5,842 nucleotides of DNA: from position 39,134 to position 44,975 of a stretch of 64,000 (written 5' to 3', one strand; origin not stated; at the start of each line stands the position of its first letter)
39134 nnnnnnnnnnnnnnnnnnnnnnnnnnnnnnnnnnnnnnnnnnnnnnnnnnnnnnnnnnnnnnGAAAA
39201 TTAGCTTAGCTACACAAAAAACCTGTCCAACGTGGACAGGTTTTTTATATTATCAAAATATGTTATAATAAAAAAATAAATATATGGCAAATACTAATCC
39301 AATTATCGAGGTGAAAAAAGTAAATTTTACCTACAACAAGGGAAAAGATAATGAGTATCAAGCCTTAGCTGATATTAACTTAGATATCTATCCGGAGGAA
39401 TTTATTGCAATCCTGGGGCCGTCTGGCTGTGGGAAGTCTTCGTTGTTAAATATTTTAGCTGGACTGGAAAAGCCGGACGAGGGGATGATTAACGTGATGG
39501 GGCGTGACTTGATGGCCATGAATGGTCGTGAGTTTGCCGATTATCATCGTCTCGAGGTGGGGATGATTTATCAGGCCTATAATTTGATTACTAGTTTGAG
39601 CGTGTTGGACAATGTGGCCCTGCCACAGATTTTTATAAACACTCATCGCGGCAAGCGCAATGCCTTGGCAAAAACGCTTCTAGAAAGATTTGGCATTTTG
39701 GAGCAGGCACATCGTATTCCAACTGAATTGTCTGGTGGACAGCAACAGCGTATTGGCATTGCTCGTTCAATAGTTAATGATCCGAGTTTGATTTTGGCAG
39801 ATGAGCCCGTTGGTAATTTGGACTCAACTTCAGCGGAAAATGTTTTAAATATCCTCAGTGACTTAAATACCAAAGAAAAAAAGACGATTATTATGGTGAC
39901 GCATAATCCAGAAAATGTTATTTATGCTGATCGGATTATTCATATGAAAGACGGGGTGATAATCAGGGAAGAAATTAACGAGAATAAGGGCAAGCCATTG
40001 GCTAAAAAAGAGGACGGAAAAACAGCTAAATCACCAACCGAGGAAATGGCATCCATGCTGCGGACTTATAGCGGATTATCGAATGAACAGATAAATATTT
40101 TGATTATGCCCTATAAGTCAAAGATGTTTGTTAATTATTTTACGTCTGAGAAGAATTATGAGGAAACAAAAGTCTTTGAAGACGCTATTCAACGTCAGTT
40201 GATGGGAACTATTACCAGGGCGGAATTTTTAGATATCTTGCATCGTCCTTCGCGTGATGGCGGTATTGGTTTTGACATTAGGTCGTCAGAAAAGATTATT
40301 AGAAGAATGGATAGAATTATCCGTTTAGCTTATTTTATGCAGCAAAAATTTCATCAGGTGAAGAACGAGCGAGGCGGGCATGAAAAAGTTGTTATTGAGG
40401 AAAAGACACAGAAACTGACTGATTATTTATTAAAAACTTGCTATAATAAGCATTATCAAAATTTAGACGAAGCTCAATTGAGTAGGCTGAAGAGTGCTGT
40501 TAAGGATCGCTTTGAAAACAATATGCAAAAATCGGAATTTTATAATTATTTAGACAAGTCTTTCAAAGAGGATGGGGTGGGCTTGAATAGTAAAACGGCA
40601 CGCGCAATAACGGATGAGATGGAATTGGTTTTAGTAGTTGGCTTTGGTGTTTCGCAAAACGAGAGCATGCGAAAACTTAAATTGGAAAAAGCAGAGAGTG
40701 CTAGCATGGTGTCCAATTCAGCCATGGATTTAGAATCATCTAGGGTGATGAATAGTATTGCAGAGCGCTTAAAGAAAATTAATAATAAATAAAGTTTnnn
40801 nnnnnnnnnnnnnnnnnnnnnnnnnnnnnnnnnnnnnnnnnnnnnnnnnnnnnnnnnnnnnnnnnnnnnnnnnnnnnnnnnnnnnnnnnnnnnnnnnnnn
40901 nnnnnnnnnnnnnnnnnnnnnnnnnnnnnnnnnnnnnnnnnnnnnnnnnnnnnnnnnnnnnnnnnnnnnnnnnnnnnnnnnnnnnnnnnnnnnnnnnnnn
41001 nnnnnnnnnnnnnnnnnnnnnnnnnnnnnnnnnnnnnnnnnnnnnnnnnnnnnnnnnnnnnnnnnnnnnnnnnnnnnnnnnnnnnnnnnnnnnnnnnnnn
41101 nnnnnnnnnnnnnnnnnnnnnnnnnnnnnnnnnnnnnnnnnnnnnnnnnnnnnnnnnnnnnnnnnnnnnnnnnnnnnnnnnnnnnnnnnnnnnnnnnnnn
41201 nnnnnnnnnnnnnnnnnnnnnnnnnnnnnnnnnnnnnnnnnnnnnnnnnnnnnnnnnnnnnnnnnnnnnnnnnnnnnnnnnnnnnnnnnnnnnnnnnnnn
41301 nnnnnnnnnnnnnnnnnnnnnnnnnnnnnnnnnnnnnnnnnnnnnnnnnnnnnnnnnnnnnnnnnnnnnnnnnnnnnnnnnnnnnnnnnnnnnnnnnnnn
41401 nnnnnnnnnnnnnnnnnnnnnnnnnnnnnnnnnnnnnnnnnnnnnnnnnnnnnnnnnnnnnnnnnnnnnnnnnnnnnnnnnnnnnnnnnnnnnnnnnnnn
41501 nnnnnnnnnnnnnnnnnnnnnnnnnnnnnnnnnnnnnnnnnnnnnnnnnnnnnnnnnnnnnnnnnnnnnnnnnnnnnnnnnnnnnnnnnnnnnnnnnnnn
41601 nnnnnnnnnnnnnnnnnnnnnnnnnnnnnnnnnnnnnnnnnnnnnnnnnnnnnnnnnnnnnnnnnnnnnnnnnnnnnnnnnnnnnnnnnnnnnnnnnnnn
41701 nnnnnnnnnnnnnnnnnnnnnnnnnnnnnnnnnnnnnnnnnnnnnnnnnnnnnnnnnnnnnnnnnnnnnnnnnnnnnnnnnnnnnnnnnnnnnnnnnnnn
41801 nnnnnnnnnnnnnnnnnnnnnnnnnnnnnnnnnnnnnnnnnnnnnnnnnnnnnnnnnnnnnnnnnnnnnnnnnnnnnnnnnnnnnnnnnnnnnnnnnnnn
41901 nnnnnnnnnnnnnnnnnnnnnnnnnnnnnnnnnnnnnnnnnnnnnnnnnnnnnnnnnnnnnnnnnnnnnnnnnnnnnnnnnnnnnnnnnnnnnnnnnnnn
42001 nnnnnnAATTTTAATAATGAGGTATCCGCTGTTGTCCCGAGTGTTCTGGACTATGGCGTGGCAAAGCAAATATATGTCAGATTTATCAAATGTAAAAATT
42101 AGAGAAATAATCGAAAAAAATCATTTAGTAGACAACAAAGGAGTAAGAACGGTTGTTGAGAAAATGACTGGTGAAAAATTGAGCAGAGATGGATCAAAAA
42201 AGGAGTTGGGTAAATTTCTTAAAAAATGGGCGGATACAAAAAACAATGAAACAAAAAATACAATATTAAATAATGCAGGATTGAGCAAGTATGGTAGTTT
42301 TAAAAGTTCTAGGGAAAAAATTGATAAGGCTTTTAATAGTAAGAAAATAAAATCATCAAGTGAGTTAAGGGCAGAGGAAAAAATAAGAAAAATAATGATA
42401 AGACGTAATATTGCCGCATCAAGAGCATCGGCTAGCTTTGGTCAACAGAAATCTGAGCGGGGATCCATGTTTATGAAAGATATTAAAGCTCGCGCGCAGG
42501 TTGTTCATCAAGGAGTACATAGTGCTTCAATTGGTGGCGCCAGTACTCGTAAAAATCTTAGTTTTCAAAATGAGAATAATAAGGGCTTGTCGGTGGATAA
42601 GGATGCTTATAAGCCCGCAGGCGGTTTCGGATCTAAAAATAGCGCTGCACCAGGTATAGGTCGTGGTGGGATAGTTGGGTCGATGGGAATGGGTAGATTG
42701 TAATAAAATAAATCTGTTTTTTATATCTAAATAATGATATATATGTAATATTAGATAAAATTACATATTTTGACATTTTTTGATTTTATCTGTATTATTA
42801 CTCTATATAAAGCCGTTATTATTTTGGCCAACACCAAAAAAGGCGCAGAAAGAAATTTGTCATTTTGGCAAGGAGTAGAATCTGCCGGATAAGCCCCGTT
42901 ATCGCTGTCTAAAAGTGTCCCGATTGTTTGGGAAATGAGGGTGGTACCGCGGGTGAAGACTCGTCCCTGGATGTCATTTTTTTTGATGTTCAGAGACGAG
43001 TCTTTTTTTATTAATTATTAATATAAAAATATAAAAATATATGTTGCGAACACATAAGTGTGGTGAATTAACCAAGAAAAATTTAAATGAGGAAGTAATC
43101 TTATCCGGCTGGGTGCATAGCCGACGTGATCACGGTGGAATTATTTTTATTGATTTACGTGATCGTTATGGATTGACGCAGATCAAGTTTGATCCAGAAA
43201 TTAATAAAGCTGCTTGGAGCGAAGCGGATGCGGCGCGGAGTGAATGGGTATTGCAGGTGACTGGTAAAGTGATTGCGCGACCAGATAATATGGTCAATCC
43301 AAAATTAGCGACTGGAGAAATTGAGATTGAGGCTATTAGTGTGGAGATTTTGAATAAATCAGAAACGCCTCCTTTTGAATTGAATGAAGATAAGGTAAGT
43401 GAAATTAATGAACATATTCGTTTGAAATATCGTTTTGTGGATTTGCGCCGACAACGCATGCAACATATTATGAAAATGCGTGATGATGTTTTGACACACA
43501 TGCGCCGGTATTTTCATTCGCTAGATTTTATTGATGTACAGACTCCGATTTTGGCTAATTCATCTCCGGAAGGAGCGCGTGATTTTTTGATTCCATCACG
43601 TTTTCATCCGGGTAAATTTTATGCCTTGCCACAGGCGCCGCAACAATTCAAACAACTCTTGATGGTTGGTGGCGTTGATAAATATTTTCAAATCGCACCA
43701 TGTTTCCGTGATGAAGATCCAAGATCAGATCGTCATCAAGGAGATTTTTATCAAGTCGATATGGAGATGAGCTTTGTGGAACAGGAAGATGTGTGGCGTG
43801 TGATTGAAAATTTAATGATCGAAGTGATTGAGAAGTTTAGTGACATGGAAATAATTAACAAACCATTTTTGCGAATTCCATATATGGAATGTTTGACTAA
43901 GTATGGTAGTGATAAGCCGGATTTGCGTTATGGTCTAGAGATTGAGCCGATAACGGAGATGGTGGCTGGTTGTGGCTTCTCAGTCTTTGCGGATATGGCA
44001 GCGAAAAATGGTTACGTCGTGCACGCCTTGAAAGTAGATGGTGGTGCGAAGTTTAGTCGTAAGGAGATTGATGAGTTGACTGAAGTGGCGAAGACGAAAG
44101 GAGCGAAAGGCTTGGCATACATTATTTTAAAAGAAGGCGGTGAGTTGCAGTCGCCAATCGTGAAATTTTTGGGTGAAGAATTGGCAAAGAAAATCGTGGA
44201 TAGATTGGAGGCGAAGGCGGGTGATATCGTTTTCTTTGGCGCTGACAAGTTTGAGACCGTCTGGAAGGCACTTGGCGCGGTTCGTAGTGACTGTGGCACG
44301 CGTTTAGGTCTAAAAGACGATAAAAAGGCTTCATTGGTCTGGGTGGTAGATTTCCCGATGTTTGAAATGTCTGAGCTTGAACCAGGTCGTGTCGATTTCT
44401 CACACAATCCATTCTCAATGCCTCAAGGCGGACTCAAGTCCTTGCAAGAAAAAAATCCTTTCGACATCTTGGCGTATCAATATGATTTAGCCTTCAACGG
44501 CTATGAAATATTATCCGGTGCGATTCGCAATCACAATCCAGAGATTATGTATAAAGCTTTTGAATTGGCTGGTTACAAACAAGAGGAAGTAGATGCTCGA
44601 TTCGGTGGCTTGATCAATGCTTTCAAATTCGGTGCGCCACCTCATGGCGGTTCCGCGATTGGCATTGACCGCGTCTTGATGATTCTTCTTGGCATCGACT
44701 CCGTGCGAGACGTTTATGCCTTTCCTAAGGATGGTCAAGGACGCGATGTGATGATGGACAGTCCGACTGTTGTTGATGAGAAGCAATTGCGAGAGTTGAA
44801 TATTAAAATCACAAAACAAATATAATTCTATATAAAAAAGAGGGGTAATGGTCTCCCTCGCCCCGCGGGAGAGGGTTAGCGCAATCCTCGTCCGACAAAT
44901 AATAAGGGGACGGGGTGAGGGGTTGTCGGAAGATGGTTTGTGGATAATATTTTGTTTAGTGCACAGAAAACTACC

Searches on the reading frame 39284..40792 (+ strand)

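Call 54: search_protein_families(library=pfam, proteins=[window:39284-40792:+], max_evalue=0.01)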
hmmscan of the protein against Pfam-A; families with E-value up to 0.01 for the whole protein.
window:39284-40792:+ (502 aa): 6 families
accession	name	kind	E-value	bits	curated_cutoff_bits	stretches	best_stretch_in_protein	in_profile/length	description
PF00005.33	ABC_tran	-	3.7e-33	115.5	25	1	28-176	1-136/137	ABC transporter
PF02463.25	SMC_N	-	9.3e-07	28.9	40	1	38-222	24-212/220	RecF/RecN/SMC N terminal domain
PF13304.12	AAA_21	-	3.5e-05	24.5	27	0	40-61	1-22/304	AAA domain, putative AbiEii toxin, Type IV TA system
PF20703.3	nSTAND1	-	0.00015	22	27.1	1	37-61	32-54/379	Novel STAND NTPase 1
PF03193.22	RsgA_GTPase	-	0.00081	19.7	30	1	21-61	90-129/174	RsgA GTPase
PF03215.21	Rad17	-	0.0052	17.2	23.8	0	27-59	34-66/186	Rad17 P-loop domain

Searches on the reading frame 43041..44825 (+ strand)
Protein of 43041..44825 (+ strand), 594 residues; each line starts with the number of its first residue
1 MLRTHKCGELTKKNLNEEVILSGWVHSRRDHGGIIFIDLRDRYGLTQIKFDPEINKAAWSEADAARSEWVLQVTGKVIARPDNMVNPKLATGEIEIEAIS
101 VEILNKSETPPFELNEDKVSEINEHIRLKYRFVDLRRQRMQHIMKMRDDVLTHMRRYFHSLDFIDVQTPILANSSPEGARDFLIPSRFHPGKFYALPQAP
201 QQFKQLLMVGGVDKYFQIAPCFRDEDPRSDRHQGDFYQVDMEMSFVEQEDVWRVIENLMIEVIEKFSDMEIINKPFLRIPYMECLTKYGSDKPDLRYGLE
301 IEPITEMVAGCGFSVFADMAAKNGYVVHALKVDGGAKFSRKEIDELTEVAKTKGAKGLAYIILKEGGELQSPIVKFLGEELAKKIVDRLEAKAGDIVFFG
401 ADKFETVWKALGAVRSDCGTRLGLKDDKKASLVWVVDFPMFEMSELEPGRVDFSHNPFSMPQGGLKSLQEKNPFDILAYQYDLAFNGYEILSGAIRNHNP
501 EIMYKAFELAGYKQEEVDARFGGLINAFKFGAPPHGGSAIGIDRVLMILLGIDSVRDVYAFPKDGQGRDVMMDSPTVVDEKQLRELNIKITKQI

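Call 6: search_protein_families(library=pfam, proteins=[window:43041-44825:+], max_evalue=0.01)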
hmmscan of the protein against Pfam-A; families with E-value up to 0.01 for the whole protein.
window:43041-44825:+ (594 aa): 4 families
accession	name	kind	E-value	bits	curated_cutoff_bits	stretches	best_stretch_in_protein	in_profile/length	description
PF00152.25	tRNA-synt_2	-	2e-109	365.9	25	1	123-564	1-307/308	tRNA synthetases class II (D, K and N)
PF02938.19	GAD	-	9.7e-25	87.1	23.4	1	320-411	4-95/95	GAD domain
PF01336.31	tRNA_anti-codon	-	3.2e-15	56.3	27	1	19-104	1-75/75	OB-fold nucleic acid binding domain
PF01409.25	tRNA-synt_2d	-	0.0072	16.3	19.8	0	540-559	217-236/246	tRNA synthetases class II core domain (F)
